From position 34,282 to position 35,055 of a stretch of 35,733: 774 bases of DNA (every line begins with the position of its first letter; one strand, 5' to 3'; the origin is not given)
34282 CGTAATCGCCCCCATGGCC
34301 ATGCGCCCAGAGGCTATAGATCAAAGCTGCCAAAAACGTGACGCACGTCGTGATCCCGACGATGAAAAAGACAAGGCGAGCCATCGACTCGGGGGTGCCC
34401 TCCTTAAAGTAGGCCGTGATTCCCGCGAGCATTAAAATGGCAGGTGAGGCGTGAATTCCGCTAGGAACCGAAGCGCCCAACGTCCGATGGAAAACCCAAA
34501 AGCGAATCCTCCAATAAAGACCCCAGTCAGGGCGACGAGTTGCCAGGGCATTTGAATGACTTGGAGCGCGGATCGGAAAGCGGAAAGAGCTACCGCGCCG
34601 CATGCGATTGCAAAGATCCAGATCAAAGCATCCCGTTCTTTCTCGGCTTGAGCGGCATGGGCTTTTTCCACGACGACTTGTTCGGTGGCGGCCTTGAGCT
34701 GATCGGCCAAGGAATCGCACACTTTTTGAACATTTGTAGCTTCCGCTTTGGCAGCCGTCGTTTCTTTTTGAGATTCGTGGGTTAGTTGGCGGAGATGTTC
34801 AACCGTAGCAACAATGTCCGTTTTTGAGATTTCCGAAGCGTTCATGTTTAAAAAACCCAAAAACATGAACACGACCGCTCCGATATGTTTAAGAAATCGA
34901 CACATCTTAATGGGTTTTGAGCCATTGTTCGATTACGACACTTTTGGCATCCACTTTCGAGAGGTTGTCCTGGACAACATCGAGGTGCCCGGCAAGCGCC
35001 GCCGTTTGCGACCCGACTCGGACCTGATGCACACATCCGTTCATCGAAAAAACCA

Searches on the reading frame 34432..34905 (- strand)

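Call 73: search_protein_families(library=pfam, proteins=[window:34432-34905:-], max_evalue=0.01)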
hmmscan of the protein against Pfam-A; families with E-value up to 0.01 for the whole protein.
window:34432-34905:- (157 aa): 1 family
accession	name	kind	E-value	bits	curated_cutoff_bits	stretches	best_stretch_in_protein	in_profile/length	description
PF04143.19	Sulf_transp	-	0.0022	18.1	27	1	90-140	19-68/310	Sulphur transport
